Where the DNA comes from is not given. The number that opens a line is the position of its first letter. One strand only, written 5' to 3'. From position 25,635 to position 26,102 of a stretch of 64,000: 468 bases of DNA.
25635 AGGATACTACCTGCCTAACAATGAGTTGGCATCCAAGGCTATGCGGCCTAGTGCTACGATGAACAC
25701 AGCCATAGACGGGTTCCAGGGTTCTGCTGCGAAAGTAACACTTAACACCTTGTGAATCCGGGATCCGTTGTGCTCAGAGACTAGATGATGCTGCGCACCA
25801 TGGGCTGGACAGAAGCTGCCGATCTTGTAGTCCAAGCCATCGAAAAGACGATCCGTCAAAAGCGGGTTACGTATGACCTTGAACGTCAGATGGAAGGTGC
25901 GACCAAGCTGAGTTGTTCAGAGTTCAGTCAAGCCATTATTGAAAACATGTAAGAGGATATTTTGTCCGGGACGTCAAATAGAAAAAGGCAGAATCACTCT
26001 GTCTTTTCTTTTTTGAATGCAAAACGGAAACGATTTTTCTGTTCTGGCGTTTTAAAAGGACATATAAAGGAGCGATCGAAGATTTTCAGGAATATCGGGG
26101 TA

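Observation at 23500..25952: In situ displacement of a dimeric icd by a horizontally acquired monomeric isocitrate dehydrogenase, leaving a 3' icd remnant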

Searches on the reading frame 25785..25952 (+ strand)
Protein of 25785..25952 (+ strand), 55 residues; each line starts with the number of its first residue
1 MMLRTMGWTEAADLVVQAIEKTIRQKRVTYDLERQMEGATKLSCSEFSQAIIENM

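Call 5: search_protein_families(library=pfam, proteins=[window:25785-25952:+], max_evalue=0.01)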
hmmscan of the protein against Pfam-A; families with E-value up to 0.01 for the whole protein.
window:25785-25952:+ (55 aa): 1 family
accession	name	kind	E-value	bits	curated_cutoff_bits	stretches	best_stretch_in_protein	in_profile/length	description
PF00180.25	Iso_dh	-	6.8e-08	32.6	27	1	1-51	300-348/348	Isocitrate/isopropylmalate dehydrogenase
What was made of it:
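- On Dimeric (type I) Icd, PF00180: the 25752-25952 fragment: PF00180 E = 6.8e-8 over profile positions 300-348 of 348 (call 5).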

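Call 6: search_solved_structures(query=window:25785-25949:+, max_evalue=0.01, show_alignments=3)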
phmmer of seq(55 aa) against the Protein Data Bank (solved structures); distinct sequences matched with E-value up to 0.01: 20.
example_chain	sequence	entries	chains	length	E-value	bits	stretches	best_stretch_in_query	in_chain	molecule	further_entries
3dms_A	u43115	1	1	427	6.1e-20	72.7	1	1-55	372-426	Isocitrate dehydrogenase [NADP]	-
1bl5_A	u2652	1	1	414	2e-17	64.9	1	1-55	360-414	ISOCITRATE DEHYDROGENASE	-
1cw1_A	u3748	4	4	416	2e-17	64.9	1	1-55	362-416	ISOCITRATE DEHYDROGENASE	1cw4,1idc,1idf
4p69_C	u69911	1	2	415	2e-17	64.9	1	1-55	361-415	Isocitrate dehydrogenase [NADP]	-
1ai2_A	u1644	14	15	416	2.1e-17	64.9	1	1-55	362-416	ISOCITRATE DEHYDROGENASE | Isocitrate dehydrogenase [NADP] | NADP ISOCITRATE DEHYDROGENASE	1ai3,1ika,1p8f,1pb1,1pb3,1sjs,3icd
1idd_A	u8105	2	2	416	2.1e-17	64.9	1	1-55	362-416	ISOCITRATE DEHYDROGENASE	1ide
1hj6_A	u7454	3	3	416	2.1e-17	64.9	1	1-55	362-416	ISOCITRATE DEHYDROGENASE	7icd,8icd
1cw7_A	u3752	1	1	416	2.1e-17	64.9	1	1-55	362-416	ISOCITRATE DEHYDROGENASE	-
6icd_A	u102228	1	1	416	2.1e-17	64.9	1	1-55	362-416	ISOCITRATE DEHYDROGENASE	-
4ajb_A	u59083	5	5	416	2.1e-17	64.9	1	1-55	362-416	NADP ISOCITRATE DEHYDROGENASE | ISOCITRATE DEHYDROGENASE [NADP]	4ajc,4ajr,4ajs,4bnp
1gro_A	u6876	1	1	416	2.1e-17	64.9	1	1-55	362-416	ISOCITRATE DEHYDROGENASE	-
1grp_A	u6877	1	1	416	2.1e-17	64.9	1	1-55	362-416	ISOCITRATE DEHYDROGENASE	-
5m2e_A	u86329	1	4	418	1.5e-15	59.2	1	1-54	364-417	Isocitrate dehydrogenase [NADP]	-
1hqs_A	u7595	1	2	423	1.6e-15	59.1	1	2-55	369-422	ISOCITRATE DEHYDROGENASE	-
1iso_A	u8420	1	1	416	3.4e-15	58.1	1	1-55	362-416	ISOCITRATE DEHYDROGENASE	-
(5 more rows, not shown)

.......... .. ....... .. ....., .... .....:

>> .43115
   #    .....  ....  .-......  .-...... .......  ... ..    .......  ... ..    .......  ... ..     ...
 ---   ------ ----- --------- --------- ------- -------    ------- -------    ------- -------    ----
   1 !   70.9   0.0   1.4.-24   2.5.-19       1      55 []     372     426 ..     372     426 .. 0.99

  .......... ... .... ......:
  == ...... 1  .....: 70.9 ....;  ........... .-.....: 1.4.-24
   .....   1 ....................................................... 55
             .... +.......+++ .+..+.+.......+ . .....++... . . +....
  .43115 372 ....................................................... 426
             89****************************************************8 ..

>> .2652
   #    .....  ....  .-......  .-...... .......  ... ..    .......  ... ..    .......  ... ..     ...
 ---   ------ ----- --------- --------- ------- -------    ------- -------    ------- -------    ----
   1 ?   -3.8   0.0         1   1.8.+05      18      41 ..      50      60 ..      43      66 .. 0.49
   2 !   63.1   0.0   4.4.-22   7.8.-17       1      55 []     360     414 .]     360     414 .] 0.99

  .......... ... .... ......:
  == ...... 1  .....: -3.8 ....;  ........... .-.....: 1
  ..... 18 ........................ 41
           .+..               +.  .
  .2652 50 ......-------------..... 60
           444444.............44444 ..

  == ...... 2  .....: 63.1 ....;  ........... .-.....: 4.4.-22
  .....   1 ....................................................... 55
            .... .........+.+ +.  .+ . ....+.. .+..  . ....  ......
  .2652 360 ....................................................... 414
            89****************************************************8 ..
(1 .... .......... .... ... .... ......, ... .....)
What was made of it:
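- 25752..25952 (+): 3' fossil of the resident dimeric icd: 66 codons plus the original stop codon, interrupted by a TAG at 25782-25784. The annotated 55-aa ORF is 25785-25952. E = 6e-20 and 2e-17 to solved Icd C-termini (call 6).
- On Dimeric (type I) Icd, PF00180: the 25752-25952 fragment: E = 6e-20 to 3dms and 2e-17 to E. coli Icd residues 362-416 (call 6).
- Checked: The 55-codon ORF 25785-25952 matches the extreme C-terminus of dimeric Icd: E = 6e-20 to PDB 3dms and 2e-17 to E. coli Icd residues 362-416 (call 6).
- The 55-aa ORF in the window starts at the equivalent residues (call 6).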
